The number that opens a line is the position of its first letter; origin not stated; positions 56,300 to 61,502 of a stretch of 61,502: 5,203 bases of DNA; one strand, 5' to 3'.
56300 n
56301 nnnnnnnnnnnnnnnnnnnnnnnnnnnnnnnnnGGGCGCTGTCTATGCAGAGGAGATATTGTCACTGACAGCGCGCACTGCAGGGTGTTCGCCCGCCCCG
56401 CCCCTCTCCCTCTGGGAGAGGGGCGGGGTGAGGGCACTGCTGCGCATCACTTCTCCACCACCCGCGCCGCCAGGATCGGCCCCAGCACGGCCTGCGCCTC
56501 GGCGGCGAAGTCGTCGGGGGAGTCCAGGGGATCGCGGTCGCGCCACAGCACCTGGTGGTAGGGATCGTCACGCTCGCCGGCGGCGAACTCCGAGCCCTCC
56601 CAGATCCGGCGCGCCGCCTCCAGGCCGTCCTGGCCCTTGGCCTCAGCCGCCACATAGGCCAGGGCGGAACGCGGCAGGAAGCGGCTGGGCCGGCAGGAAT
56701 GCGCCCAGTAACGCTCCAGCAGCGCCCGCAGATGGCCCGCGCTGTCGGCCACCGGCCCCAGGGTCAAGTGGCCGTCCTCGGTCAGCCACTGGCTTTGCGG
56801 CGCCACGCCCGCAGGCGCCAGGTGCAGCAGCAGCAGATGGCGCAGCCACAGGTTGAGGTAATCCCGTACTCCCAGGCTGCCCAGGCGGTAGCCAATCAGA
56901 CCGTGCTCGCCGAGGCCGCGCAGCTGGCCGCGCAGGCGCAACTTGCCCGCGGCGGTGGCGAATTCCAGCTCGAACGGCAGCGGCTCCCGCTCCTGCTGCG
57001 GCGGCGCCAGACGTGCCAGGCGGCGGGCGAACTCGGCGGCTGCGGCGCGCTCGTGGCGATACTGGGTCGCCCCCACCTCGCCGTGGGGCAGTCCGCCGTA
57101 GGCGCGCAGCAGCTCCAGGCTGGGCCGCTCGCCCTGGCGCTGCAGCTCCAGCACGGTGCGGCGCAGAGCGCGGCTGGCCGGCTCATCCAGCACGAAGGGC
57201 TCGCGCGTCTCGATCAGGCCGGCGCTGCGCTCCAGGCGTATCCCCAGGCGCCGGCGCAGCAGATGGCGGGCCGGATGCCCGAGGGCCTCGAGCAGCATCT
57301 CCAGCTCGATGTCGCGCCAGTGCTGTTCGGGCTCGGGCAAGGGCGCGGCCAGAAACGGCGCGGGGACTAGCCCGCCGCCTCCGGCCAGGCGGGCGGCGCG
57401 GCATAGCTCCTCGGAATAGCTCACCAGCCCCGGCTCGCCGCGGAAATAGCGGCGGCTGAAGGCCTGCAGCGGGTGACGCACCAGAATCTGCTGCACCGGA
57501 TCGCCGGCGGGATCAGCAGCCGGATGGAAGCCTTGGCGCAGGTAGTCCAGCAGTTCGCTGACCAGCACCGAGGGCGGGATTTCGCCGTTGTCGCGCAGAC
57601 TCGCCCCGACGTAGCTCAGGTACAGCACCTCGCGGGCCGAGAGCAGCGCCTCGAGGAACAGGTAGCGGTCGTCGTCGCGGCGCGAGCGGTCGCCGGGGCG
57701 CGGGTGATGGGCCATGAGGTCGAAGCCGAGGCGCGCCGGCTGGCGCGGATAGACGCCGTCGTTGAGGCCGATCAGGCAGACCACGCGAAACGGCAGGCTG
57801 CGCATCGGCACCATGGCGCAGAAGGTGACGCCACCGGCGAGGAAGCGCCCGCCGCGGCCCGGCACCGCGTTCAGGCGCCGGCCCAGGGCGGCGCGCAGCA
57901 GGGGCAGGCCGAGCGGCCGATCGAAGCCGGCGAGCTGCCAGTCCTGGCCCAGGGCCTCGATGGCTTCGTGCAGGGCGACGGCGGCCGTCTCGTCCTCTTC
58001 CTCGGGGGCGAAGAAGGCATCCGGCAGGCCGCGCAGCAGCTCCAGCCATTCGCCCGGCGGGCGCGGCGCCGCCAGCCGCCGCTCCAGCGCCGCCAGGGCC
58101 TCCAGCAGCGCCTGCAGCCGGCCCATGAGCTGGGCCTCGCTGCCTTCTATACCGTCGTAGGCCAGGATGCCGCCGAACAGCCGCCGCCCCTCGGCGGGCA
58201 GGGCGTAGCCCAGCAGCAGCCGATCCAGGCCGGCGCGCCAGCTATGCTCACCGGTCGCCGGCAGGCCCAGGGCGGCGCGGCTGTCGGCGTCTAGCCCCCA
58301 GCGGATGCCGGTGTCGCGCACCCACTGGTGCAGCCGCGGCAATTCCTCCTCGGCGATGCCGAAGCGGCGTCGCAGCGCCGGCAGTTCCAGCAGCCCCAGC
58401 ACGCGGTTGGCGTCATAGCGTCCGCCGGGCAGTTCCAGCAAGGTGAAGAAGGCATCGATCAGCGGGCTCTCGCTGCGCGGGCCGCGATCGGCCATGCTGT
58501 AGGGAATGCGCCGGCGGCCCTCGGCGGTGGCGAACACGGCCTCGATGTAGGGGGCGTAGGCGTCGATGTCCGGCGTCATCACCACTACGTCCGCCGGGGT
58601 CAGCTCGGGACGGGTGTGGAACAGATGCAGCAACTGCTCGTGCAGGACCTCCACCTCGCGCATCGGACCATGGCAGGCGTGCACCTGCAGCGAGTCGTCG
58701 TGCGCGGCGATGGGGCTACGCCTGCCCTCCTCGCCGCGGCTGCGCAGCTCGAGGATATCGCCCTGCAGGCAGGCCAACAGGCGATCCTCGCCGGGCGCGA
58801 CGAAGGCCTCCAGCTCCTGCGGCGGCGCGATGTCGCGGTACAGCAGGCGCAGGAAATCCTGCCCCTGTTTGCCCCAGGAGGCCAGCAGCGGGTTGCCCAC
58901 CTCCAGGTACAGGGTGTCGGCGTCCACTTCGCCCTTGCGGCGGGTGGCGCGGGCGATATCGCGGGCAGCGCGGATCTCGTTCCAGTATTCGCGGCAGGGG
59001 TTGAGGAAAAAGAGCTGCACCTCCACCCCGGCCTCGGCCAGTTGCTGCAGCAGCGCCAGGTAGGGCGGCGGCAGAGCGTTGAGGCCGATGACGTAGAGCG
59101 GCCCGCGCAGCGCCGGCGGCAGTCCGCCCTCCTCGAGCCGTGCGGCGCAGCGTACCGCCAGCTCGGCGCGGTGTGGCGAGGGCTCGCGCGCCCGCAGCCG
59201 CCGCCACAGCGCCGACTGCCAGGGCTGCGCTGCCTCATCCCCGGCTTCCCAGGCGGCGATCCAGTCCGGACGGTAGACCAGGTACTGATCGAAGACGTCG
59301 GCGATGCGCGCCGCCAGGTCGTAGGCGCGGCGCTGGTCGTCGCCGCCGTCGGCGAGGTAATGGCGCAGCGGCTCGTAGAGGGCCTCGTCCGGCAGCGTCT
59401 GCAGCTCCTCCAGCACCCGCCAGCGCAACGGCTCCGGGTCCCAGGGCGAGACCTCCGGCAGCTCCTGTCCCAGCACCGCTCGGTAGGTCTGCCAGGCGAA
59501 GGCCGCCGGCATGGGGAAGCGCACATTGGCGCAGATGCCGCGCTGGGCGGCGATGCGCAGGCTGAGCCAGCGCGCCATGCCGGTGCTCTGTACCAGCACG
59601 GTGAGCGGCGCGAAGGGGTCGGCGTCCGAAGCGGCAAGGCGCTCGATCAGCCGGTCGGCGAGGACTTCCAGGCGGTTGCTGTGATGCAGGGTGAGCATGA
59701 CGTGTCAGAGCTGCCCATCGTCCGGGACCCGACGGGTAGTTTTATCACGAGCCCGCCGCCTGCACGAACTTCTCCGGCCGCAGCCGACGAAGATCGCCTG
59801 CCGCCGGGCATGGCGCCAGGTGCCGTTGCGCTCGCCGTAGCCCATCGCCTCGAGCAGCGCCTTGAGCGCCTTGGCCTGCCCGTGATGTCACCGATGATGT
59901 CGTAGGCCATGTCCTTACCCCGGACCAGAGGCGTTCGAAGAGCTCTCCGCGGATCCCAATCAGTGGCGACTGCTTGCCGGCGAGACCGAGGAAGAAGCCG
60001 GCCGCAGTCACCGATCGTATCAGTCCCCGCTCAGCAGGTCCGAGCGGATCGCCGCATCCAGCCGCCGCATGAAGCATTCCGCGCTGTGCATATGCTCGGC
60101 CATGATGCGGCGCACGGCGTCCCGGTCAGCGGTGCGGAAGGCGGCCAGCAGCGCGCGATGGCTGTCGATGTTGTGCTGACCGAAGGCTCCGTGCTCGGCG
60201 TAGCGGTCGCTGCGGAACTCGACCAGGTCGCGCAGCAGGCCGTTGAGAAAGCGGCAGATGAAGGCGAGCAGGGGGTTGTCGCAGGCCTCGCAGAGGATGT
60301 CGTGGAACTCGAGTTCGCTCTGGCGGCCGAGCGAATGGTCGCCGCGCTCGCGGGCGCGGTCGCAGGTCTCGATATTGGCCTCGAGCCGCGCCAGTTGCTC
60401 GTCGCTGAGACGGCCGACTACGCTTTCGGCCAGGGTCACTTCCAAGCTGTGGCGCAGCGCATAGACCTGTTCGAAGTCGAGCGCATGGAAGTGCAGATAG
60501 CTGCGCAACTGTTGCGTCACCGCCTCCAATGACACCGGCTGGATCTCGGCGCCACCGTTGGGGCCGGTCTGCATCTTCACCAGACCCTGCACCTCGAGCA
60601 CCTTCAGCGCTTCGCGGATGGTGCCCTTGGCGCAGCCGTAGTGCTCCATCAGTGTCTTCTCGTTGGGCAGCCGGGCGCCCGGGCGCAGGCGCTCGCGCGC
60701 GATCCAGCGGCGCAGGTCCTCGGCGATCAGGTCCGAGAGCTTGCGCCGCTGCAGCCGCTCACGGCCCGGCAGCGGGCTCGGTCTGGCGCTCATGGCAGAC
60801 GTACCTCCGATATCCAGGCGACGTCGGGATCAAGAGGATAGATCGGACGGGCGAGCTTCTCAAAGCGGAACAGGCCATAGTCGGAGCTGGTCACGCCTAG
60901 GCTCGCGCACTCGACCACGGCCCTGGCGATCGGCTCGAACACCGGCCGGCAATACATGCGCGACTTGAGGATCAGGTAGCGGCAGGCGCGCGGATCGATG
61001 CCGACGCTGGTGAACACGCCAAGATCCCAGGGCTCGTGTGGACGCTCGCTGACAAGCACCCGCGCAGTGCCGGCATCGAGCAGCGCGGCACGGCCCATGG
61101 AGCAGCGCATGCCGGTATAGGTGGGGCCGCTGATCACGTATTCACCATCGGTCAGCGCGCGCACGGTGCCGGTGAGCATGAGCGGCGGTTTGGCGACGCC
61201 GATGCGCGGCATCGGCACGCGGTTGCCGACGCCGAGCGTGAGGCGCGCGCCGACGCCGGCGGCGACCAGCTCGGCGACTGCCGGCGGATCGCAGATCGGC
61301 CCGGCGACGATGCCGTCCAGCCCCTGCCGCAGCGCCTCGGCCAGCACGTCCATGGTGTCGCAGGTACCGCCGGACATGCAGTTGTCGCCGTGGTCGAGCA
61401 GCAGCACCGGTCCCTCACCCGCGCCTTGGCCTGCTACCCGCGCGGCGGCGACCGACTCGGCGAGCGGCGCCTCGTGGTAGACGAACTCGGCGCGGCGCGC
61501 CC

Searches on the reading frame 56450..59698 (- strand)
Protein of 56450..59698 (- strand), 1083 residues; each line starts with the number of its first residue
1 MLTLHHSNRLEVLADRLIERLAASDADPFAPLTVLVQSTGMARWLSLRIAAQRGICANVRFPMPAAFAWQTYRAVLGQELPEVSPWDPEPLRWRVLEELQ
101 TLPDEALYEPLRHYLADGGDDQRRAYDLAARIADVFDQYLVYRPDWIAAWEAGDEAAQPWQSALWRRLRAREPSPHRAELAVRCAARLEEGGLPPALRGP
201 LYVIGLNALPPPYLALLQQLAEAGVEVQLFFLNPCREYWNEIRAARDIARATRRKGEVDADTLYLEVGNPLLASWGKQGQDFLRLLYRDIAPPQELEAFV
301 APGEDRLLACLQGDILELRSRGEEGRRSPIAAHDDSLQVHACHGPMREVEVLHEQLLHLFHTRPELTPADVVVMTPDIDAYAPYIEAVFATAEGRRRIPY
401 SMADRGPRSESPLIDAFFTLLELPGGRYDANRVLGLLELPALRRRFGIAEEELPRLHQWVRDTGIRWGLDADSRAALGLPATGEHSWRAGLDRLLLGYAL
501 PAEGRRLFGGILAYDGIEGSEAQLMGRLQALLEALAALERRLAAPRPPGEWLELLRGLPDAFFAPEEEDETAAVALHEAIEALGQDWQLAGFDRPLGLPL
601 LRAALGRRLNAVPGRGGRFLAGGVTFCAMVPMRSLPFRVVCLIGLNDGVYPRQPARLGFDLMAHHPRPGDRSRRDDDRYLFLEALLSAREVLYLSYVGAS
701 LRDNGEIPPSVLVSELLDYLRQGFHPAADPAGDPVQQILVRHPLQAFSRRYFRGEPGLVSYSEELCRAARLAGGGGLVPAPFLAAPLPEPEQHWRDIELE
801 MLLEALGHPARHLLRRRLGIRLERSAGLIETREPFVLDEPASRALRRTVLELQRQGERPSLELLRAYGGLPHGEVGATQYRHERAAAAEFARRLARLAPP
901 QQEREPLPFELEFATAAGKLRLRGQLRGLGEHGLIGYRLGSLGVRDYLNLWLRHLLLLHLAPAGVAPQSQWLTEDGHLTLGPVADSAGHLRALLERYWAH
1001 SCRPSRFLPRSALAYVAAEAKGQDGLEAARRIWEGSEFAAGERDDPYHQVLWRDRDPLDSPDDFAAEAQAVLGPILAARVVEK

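Call 65: search_protein_families(library=pfam, proteins=[window:56450-59698:-], max_evalue=0.001)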
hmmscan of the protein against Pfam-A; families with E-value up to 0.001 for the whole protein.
window:56450-59698:- (1083 aa): 2 families
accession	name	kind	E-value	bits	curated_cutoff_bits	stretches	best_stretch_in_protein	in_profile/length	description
PF04257.20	Exonuc_V_gamma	-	2.1e-97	326.5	25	1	2-317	1-313/314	Exodeoxyribonuclease V, gamma subunit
PF17946.7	RecC_C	-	7.2e-38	130.9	22.6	1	794-1019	1-201/202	RecC C-terminal domain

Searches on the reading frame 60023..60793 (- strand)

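Call 53: search_protein_families(library=pfam, proteins=[window:60023-60793:-], max_evalue=0.001)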
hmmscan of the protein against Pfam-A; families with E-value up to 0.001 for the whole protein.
window:60023-60793:- (257 aa): 3 families
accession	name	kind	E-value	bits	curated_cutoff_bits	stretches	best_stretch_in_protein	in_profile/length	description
PF07729.17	FCD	-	2.2e-23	83.5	24.3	1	109-236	1-124/125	FCD domain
PF00392.27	GntR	-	2.6e-14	53.1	27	1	21-77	3-59/64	Bacterial regulatory proteins, gntR family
PF03444.21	HrcA_DNA-bdg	-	0.00069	19.7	21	0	55-81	36-62/79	Winged helix-turn-helix transcription repressor, HrcA DNA-binding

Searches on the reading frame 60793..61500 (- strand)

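Call 65: search_protein_families(library=pfam, proteins=[window:60793-61500:-], max_evalue=0.001)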
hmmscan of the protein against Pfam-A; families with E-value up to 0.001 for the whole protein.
window:60793-61500:- (236 aa): 1 family
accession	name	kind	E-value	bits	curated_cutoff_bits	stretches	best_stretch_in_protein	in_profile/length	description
PF07171.17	MlrC_C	-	5.3e-52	177.1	27.2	1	34-214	1-177/178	MlrC C-terminus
